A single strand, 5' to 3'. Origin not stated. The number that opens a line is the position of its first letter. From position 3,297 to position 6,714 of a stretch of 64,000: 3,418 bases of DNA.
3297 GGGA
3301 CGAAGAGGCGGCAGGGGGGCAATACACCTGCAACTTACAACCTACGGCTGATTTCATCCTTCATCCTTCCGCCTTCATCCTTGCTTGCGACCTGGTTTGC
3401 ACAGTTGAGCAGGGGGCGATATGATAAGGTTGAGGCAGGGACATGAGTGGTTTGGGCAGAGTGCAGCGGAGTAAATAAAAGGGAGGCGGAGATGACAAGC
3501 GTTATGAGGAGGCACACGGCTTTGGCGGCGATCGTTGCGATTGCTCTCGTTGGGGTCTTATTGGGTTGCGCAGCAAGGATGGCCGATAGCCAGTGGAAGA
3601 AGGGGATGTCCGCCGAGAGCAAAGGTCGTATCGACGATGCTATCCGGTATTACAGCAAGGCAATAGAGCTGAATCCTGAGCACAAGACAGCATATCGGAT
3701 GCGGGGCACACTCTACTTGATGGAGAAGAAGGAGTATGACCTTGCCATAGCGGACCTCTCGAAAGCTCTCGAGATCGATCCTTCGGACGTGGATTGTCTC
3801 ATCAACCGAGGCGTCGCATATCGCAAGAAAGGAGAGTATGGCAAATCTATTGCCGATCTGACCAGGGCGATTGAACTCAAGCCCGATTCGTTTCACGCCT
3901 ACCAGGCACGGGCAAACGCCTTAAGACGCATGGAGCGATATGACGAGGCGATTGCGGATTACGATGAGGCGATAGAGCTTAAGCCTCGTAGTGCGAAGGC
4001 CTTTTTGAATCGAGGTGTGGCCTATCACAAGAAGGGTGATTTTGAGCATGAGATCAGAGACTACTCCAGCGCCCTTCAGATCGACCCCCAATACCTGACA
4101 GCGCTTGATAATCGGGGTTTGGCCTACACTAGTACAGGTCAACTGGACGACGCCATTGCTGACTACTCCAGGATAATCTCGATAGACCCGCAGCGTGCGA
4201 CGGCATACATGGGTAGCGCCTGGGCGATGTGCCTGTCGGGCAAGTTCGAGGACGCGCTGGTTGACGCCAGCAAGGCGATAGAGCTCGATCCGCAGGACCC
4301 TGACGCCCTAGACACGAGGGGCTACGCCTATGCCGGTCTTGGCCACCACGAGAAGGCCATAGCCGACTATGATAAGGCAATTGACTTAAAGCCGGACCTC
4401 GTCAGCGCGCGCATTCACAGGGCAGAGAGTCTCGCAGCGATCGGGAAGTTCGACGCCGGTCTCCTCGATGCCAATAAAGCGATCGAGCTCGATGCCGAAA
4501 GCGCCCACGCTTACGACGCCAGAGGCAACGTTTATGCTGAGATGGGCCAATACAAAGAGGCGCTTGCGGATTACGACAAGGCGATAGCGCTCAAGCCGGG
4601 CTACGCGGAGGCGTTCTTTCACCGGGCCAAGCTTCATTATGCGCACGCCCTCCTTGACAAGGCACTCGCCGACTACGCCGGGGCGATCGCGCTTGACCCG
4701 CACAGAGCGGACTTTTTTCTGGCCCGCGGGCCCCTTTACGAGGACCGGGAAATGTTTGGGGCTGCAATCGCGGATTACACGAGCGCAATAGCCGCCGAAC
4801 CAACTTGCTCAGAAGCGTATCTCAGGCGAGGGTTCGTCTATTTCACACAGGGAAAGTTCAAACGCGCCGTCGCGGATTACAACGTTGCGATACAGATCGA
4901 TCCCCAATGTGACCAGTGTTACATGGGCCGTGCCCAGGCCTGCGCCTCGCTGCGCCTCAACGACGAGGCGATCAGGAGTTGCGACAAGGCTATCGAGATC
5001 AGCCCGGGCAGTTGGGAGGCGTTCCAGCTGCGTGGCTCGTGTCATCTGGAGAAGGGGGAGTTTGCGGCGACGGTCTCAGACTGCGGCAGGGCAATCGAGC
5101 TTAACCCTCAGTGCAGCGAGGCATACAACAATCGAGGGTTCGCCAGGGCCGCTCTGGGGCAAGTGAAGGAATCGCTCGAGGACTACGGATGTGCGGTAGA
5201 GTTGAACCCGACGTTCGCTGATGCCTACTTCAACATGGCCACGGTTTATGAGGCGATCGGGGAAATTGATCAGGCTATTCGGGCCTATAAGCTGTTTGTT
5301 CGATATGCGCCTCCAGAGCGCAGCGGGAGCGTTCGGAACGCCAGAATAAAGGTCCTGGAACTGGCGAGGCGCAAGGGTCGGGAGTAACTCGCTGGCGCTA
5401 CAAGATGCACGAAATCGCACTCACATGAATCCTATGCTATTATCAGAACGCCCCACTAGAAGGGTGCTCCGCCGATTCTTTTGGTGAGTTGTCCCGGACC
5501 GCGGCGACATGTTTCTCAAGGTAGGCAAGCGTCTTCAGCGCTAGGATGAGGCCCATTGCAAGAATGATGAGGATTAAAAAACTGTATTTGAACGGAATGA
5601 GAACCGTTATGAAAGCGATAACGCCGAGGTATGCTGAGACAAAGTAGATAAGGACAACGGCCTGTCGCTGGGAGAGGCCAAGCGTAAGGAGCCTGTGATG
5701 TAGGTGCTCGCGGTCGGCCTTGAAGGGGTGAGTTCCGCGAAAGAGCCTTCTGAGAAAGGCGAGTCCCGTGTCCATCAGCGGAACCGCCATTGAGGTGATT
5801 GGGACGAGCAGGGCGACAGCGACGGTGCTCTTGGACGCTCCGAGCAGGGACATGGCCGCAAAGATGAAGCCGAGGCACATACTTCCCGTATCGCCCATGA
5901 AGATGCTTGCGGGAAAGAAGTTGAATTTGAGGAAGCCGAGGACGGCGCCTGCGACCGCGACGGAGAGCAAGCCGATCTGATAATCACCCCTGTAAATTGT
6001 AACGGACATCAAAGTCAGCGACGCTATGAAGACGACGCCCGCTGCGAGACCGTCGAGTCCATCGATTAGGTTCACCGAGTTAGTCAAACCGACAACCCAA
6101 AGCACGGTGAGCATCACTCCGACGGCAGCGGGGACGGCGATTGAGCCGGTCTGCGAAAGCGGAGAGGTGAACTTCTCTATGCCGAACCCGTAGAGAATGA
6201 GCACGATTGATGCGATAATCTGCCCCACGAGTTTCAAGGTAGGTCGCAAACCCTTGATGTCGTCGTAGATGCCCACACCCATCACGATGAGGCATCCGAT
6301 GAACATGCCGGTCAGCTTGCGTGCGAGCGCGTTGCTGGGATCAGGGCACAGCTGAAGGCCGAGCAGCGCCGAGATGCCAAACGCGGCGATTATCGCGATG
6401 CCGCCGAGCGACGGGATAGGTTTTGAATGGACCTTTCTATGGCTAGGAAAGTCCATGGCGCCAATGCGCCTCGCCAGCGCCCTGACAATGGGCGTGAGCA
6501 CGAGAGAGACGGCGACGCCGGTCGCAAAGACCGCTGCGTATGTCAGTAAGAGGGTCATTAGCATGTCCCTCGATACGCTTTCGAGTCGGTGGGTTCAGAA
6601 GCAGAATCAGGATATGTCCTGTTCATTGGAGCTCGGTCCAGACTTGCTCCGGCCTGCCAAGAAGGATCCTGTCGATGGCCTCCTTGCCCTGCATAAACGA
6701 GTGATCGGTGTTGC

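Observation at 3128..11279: A ~147-bp structured element present as an inverted pair bracketing an 8-kb block (TPR lipoprotein, wecA-like, oxidoreductase, pta, rfbB, rfbC)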

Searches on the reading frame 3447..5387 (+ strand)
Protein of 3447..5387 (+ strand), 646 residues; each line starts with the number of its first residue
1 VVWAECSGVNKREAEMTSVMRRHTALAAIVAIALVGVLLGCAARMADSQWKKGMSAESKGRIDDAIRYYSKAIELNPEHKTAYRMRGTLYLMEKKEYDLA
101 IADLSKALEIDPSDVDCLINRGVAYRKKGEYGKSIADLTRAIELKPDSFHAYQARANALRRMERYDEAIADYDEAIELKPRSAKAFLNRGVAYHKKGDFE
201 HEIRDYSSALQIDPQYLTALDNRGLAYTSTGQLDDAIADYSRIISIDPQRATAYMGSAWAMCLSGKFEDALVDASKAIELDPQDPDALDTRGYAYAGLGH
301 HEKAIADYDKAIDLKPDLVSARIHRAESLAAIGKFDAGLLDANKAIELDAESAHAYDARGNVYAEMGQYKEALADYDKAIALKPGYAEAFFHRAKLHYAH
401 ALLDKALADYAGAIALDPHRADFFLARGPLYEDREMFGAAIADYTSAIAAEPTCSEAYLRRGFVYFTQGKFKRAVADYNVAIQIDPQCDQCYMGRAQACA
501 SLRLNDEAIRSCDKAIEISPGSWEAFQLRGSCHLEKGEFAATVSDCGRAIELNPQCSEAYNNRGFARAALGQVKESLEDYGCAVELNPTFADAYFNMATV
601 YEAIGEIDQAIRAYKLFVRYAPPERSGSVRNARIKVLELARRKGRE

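Call 18: search_protein_families(library=pfam, proteins=[window:3447-5387:+])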
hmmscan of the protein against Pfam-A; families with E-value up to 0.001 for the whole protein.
window:3447-5387:+ (646 aa): 28 families (the best 25 are shown)
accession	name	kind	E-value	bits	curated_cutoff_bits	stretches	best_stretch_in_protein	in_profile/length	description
PF00515.34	TPR_1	-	1.7e-107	347.7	27.8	10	359-386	7-34/34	Tetratricopeptide repeat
PF13414.12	TPR_11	-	2e-91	299.9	26.8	10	157-197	2-42/42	TPR repeat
PF07719.23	TPR_2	-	8.3e-88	281.8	27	7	353-385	1-33/34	Tetratricopeptide repeat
PF13181.12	TPR_8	-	3.5e-75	242.3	25.7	6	287-317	3-33/34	Tetratricopeptide repeat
PF13431.12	TPR_17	-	1.9e-66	215.3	24.4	4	583-611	5-33/34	Tetratricopeptide repeat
PF13432.12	TPR_16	-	6e-56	186.8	32.7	4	154-215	2-63/65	Tetratricopeptide repeat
PF13371.12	TPR_9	-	4.6e-48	161.6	35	5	266-323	10-67/73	Tetratricopeptide repeat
PF13428.12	TPR_14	-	3.3e-40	132.8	23.5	2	354-396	2-44/44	Tetratricopeptide repeat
PF14559.12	TPR_19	-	5.3e-38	129.6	25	2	231-287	5-61/68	Tetratricopeptide repeat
PF13424.12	TPR_12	-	3.8e-32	110.7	30.1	3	151-214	5-76/77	Tetratricopeptide repeat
PF13174.12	TPR_6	-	3.9e-25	87.2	26.3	0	592-622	1-31/33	Tetratricopeptide repeat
PF12895.13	ANAPC3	-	7.8e-18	65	27.2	1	451-511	20-78/82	Anaphase-promoting complex, cyclosome, subunit 3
PF24575.1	TPR_Slam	-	7.1e-17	62.2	35.2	0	49-99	50-99/104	Surface lipoprotein assembly modifier, N-terminal TPR repeats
PF10516.15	SHNi-TPR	-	4.1e-14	52.3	21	0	163-179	15-31/38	SHNi-TPR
PF01239.28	PPTA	-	2.1e-13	49.6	29.5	0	369-396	1-28/32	Protein prenyltransferase alpha subunit repeat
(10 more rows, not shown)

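Call 75: find_homologous_proteins(query=window:3492-5387:+, max_evalue=1e-80)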
Query window:3492-5387:+ (631 aa): 172 proteins with E <= 1e-80 among 8000 candidates; the best 120 are listed.
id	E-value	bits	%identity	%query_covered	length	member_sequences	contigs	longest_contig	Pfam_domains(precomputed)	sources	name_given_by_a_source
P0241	4.3e-167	576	37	75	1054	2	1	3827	PF13431.13,PF23914.2,PF13414.13,PF13176.13,PF12569.15,PF13428.13,PF25064.2,PF13374.13,PF14559.13,PF27595.1,PF13371.13,PF00515.35,PF12895.14,PF13424.13,PF21033.5,PF13432.13,PF13429.13,PF13181.13,PF01239.29,PF07719.24,PF13174.13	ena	-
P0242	2.0e-136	475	36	80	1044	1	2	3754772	PF13414.13,PF12950.14,PF20466.4,PF12569.15,PF13374.13,PF24575.2,PF00515.35,PF13424.13,PF13429.13,PF07719.24,PF13174.13,PF25063.1,PF13431.13,PF23914.2,PF25062.2,PF13176.13,PF13428.13,PF13676.12,PF14559.13,PF25575.1,PF10516.16,PF13371.13,PF12895.14,PF21033.5,PF13432.13,PF13181.13,PF01239.29,PF10373.16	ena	-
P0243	1.1e-134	469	35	95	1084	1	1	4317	PF03704.24,PF13414.13,PF12569.15,PF04010.19,PF13374.13,PF07721.21,PF24575.2,PF00515.35,PF13424.13,PF13429.13,PF14561.13,PF07719.24,PF13174.13,PF20308.5,PF13431.13,PF23914.2,PF25062.2,PF23300.4,PF13176.13,PF13428.13,PF20703.4,PF14559.13,PF07219.20,PF25575.1,PF10516.16,PF13371.13,PF17874.8,PF22860.3,P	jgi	jgi:tetratricopeptide (TPR) repeat protein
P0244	6.9e-127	443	42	69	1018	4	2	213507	PF13414.13,PF12950.14,PF12569.15,PF13374.13,PF24575.2,PF00515.35,PF13424.13,PF13429.13,PF25524.2,PF07719.24,PF13174.13,PF20308.5,PF25063.1,PF13431.13,PF23914.2,PF13176.13,PF13428.13,PF13676.12,PF14559.13,PF25575.1,PF10516.16,PF13371.13,PF13432.13,PF13181.13,PF01239.29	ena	-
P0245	2.5e-121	425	31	94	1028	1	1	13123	PF13414.13,PF12569.15,PF13374.13,PF24575.2,PF00515.35,PF27144.1,PF13424.13,PF13429.13,PF14561.13,PF07719.24,PF13174.13,PF20308.5,PF25063.1,PF13431.13,PF23914.2,PF25062.2,PF24132.2,PF13176.13,PF13428.13,PF25064.2,PF14559.13,PF25575.1,PF10516.16,PF13371.13,PF17874.8,PF12895.14,PF21033.5,PF13432.13,PF1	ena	-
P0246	6.0e-121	424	37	56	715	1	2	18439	PF13431.13,PF25062.2,PF13414.13,PF13176.13,PF12569.15,PF13428.13,PF13374.13,PF14559.13,PF24575.2,PF25575.1,PF13371.13,PF00656.28,PF00515.35,PF13424.13,PF21033.5,PF13432.13,PF13181.13,PF01239.29,PF07719.24,PF13174.13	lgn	-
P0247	1.4e-118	416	37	80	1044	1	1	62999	PF03704.24,PF13414.13,PF12950.14,PF12569.15,PF13374.13,PF24575.2,PF00515.35,PF13424.13,PF13429.13,PF25524.2,PF07719.24,PF13174.13,PF20308.5,PF25063.1,PF13431.13,PF23914.2,PF25062.2,PF13176.13,PF13428.13,PF13676.12,PF14559.13,PF25575.1,PF10516.16,PF13371.13,PF12895.14,PF21033.5,PF13432.13,PF13181.13,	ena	-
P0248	4.7e-113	397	36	82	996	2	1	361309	PF03704.24,PF13414.13,PF12950.14,PF12569.15,PF13374.13,PF24575.2,PF00515.35,PF13424.13,PF13429.13,PF25524.2,PF07719.24,PF13174.13,PF20308.5,PF25063.1,PF13431.13,PF23914.2,PF13176.13,PF13428.13,PF13676.12,PF14559.13,PF25575.1,PF10516.16,PF01582.26,PF13371.13,PF12895.14,PF21033.5,PF13432.13,PF13181.13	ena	-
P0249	2.8e-112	395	39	72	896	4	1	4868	PF25063.1,PF03704.24,PF13431.13,PF23914.2,PF13414.13,PF13176.13,PF12569.15,PF13428.13,PF13374.13,PF14559.13,PF24575.2,PF25575.1,PF13371.13,PF00515.35,PF13424.13,PF21033.5,PF13432.13,PF13429.13,PF13181.13,PF01239.29,PF07719.24,PF13174.13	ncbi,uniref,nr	ncbi:tetratricopeptide repeat protein [Treponema endosymbiont of Eucomonympha sp.]|uniref:tetratrico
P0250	7.6e-112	393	29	83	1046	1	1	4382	PF13431.13,PF23914.2,PF13414.13,PF13428.13,PF13374.13,PF14559.13,PF25575.1,PF04151.22,PF13371.13,PF00515.35,PF12895.14,PF13424.13,PF21033.5,PF13432.13,PF13181.13,PF01239.29,PF07719.24,PF13174.13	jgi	jgi:tetratricopeptide (TPR) repeat protein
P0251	4.3e-111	391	36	85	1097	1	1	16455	PF13414.13,PF12950.14,PF12569.15,PF13374.13,PF24575.2,PF00515.35,PF13424.13,PF13429.13,PF25524.2,PF07719.24,PF13174.13,PF25063.1,PF13431.13,PF23914.2,PF25062.2,PF13176.13,PF13428.13,PF13676.12,PF14559.13,PF25575.1,PF10516.16,PF13371.13,PF12895.14,PF21033.5,PF13432.13,PF13181.13,PF01239.29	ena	-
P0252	6.6e-111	390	36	86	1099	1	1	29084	PF03704.24,PF13414.13,PF12569.15,PF13374.13,PF24575.2,PF00515.35,PF13424.13,PF04406.20,PF13429.13,PF25524.2,PF14561.13,PF07719.24,PF13174.13,PF20308.5,PF25063.1,PF13431.13,PF23914.2,PF25062.2,PF13176.13,PF13428.13,PF11185.14,PF14559.13,PF25575.1,PF10516.16,PF13371.13,PF14355.13,PF17874.8,PF12895.14,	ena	-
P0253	8.4e-110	387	35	84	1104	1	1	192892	PF03704.24,PF13414.13,PF12950.14,PF12569.15,PF13374.13,PF24575.2,PF00515.35,PF13424.13,PF25524.2,PF14561.13,PF07719.24,PF13174.13,PF20308.5,PF25063.1,PF13431.13,PF23914.2,PF13176.13,PF13428.13,PF13676.12,PF14559.13,PF25575.1,PF10516.16,PF13371.13,PF21033.5,PF13432.13,PF13181.13,PF01239.29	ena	-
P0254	1.1e-108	383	29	88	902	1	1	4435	PF25060.1,PF13414.13,PF12569.15,PF13374.13,PF24575.2,PF00515.35,PF13424.13,PF13429.13,PF07719.24,PF13174.13,PF25063.1,PF13431.13,PF23914.2,PF25062.2,PF13176.13,PF13428.13,PF25064.2,PF14559.13,PF25575.1,PF10516.16,PF27595.1,PF13371.13,PF17874.8,PF12895.14,PF21033.5,PF13432.13,PF13181.13,PF01239.29,PF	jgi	jgi:tetratricopeptide (TPR) repeat protein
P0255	1.1e-108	383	33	82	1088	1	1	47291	PF25063.1,PF13431.13,PF23914.2,PF13414.13,PF12569.15,PF13428.13,PF14559.13,PF24575.2,PF07714.24,PF25575.1,PF00069.32,PF13371.13,PF00515.35,PF13424.13,PF13432.13,PF13181.13,PF01239.29,PF07719.24,PF13174.13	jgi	jgi:tetratricopeptide (TPR) repeat protein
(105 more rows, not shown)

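Call 79: find_encoding_contigs(protein=window:3492-5387:+, flank=6000, max_places=10)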
Protein window:3492-5387:+ (631 aa): 9 contigs read that carry it; 5 places shown.
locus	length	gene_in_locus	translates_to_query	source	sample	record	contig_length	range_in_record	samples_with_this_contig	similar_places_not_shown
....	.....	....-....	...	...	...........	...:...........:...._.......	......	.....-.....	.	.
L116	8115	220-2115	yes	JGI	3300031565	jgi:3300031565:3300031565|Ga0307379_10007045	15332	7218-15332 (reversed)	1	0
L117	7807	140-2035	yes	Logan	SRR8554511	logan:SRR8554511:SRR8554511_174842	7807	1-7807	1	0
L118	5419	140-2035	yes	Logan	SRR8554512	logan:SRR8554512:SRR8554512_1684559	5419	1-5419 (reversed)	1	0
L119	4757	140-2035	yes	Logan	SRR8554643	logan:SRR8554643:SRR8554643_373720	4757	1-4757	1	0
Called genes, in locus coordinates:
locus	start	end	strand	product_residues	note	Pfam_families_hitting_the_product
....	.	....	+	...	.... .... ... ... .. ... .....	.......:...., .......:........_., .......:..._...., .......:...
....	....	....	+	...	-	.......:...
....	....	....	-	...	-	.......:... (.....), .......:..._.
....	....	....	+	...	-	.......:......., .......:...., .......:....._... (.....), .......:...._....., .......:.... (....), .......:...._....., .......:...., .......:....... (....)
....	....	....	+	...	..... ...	-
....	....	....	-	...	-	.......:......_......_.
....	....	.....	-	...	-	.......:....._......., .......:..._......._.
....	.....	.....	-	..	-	-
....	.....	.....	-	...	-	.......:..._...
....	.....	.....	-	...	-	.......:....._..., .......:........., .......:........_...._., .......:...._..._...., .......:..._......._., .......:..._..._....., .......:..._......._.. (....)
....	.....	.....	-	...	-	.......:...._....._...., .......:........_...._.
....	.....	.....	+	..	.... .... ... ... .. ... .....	-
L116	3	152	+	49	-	?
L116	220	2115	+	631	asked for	-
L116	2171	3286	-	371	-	PF00953:Glycos_transf_4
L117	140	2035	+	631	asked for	-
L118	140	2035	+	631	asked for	-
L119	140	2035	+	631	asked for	-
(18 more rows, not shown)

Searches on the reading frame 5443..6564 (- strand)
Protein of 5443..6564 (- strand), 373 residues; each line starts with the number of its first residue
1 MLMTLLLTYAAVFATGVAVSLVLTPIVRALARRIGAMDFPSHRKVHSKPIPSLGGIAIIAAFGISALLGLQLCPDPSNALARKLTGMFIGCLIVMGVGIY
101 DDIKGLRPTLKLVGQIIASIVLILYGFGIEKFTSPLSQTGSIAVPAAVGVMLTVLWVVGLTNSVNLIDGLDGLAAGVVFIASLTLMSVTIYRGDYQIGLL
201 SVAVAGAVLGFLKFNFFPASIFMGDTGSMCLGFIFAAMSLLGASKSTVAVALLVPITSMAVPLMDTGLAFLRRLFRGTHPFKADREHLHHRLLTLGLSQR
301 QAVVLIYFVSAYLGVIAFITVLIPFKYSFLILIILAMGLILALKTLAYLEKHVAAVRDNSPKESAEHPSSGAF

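Call 18: search_protein_families(library=pfam, proteins=[window:5443-6564:-])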
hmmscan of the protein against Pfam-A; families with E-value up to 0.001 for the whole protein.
window:5443-6564:- (373 aa): 1 family
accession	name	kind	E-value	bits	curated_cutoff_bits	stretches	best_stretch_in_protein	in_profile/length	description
PF00953.26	Glycos_transf_4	-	4.9e-42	144.1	27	1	85-242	2-159/160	Glycosyl transferase family 4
